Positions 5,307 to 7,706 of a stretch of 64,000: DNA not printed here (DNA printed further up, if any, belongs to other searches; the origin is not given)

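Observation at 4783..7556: Gram-negative sortase with a dedicated VIT-vWA substrate whose sorting motif reads LPKGAT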

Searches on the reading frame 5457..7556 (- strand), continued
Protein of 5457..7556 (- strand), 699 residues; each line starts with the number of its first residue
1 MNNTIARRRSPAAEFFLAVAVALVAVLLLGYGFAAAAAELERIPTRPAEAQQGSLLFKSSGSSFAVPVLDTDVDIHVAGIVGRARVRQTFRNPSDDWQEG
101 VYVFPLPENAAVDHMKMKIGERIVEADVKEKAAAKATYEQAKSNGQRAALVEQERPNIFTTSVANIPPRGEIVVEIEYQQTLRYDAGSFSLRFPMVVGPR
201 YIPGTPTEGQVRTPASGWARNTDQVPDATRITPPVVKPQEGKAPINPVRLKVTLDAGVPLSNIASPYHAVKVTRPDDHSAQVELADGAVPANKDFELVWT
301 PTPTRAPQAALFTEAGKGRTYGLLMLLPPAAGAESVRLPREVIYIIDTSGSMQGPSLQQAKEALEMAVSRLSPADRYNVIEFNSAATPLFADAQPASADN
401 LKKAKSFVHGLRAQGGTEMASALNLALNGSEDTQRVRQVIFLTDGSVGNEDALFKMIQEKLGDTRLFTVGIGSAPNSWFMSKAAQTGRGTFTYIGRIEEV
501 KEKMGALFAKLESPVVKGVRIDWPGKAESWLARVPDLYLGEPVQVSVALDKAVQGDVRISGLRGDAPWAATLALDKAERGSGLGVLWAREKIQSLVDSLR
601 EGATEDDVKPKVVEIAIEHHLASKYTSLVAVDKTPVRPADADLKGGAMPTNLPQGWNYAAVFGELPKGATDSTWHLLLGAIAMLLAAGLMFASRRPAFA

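Call 31: find_related_loci(query=A1, collection=genome_contigs, flank=7000)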
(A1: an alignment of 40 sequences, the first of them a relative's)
Query A1 (699 aa) in genome_contigs; peptide patterns used: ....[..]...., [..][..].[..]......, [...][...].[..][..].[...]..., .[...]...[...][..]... (x = any residue, [..] = any of these).
600 stretches matched a pattern (row limit reached: there are more); 469 encode a relative of the query (tblastn E <= 1e-3); the best 80 are kept; 80 distinct loci.
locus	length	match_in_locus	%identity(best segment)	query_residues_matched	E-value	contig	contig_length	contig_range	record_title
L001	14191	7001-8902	64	49-671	0e+0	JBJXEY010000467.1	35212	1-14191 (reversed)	MAG: Burkholderiales bacterium isolate F1F2.bin.81 k127_3829213, whole genome shotgun sequence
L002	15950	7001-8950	54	23-670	0e+0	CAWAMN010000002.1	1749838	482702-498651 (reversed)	MAG: uncultured Gammaproteobacteria bacterium isolate MFD01721.bin.1.18 genome assembly, contig: contig_6611, whole geno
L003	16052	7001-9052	51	19-694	0e+0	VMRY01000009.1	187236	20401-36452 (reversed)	MAG: Sedimenticola thiotaurini isolate BK-3 k141_324, whole genome shotgun sequence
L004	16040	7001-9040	48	15-694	0e+0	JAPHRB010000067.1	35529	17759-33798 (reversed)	MAG: Gammaproteobacteria bacterium isolate N1D-Bin_4 c_000001100781, whole genome shotgun sequence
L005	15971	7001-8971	53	39-689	0e+0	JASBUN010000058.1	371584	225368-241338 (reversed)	MAG: Gammaproteobacteria bacterium isolate BWSM_72 k141_1374439, whole genome shotgun sequence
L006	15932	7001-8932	54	18-663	0e+0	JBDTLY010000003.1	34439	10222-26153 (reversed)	MAG: Casimicrobiaceae bacterium isolate cluster3_bin.113 NODE_3524_length_34439_cov_6.048307, whole genome shotgun seque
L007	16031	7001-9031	50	18-695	0e+0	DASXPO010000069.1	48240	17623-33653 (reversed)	MAG TPA_asm: Casimicrobiaceae bacterium isolate SMAG_U5410 k141_5608004, whole genome shotgun sequence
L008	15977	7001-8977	51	10-679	0e+0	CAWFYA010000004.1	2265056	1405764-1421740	MAG: uncultured beta proteobacterium isolate MFD05442.bin.1.55 genome assembly, contig: contig_3938, whole genome shotgu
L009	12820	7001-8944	52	49-695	0e+0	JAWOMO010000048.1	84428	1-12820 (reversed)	MAG: Nitrospira sp. isolate bin_69_1 c_000019026616, whole genome shotgun sequence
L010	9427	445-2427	50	10-679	0e+0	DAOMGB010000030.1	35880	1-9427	MAG TPA_asm: Casimicrobiaceae bacterium isolate AMR_MDS_4987 NODE_372_length_35880_cov_10.822889, whole genome shotgun s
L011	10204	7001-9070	47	10-698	0e+0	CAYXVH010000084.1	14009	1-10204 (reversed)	MAG TPA_asm: uncultured Thiotrichales bacterium isolate binchicken_co231_196 genome assembly, contig: k141_981090, whole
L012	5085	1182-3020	52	53-670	0e+0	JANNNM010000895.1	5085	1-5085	MAG: Betaproteobacteria bacterium isolate SOY_35_concoct_303 SOY_35_k141_1770445, whole genome shotgun sequence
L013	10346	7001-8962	49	21-670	0e+0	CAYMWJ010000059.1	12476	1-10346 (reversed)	MAG TPA_asm: uncultured Sedimenticola sp. isolate binchicken_co64_24 genome assembly, contig: NODE_3744_length_12476_cov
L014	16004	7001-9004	51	15-670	0e+0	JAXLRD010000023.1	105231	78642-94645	MAG: Vicinamibacteria bacterium isolate STL-ACI20 C2.206.fa-23, whole genome shotgun sequence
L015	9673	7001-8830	54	56-670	0e+0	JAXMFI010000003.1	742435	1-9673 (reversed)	MAG: Burkholderiales bacterium isolate STL-PRO83 C1.269.fa-3, whole genome shotgun sequence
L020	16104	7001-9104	52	2-695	0e+0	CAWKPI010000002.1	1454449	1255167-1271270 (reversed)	MAG: uncultured Nitrospiraceae bacterium isolate MFD03899.bin.2.136 genome assembly, contig: contig_23858, whole genome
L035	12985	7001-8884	48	51-675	0e+0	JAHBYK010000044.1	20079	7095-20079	MAG: Parvibaculum sp. isolate ACE_PRO22 PRO22_44, whole genome shotgun sequence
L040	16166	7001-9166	44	15-695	1e-178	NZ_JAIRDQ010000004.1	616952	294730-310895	Bradyrhizobium sp. Oc8 scaffold4-size616952, whole genome shotgun sequence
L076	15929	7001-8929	42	48-655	2e-149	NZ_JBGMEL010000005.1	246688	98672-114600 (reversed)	Microbulbifer echini strain JCM 30400 Scaffold5, whole genome shotgun sequence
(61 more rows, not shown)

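Call 34: list_cluster_members(proteins=[P0001])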
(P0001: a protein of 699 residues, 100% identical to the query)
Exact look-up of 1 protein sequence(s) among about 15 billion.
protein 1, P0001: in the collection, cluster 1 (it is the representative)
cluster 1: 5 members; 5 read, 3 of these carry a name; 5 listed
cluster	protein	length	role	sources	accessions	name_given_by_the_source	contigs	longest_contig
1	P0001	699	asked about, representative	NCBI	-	-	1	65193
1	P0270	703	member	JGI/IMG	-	Ca-activated chloride channel family protein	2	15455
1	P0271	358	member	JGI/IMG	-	Ca-activated chloride channel homolog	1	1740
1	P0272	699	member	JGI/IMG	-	Ca-activated chloride channel family protein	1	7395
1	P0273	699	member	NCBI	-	-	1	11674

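Call 36: search_protein_families(library=ncbifam, proteins=[L076:4310-6361:+, L076:2795-3898:+, L076:1562-2689:+, L076:3119-3910:-], max_evalue=0.00001)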
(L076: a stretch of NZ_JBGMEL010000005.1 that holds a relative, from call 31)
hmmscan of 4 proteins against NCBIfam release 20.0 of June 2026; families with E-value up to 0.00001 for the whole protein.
L076:4310-6361:+ (683 aa): 0 families

L076:2795-3898:+ (367 aa): 6 families
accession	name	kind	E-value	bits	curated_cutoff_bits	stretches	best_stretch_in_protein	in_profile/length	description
NF010567.0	PRK13960.1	equivalog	1.1e-220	731.8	581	1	1-367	1-367/367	phosphoribosylaminoimidazolesuccinocarboxamide synthase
TIGR02735.1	purC_vibrio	equivalog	7.7e-212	702.7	394.2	1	2-366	1-365/365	phosphoribosylaminoimidazolesuccinocarboxamide synthase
NF009251.0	PRK12607.1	equivalog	6.1e-49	166.6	371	1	55-351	34-298/315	phosphoribosylaminoimidazolesuccinocarboxamide synthase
NF010568.0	PRK13961.1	equivalog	6.1e-42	143.8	251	1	20-345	14-296/297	phosphoribosylaminoimidazolesuccinocarboxamide synthase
TIGR00081.1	purC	equivalog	1.5e-34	119.7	189.9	1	20-283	7-226/279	phosphoribosylaminoimidazolesuccinocarboxamide synthase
NF010564.0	PRK13959.1-1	subfamily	1.9e-17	63.4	459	1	57-344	20-293/294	phosphoribosylaminoimidazolesuccinocarboxamide synthase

L076:1562-2689:+ (375 aa): 3 families
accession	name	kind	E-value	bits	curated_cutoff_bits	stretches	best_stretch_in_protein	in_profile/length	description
TIGR02872.1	spore_ytvI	equivalog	1e-29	104.1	198.15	1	32-358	2-338/341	sporulation integral membrane protein YtvI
NF045801.1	efflux_ABUW_0982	equivalog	1.2e-25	90.3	675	1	36-355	12-339/392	chloramphenicol efflux transporter CxpE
NF008930.0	PRK12287.1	subfamily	4.3e-14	52.9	318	1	34-356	12-325/344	AI-2E family transporter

L076:3119-3910:- (263 aa): 0 families
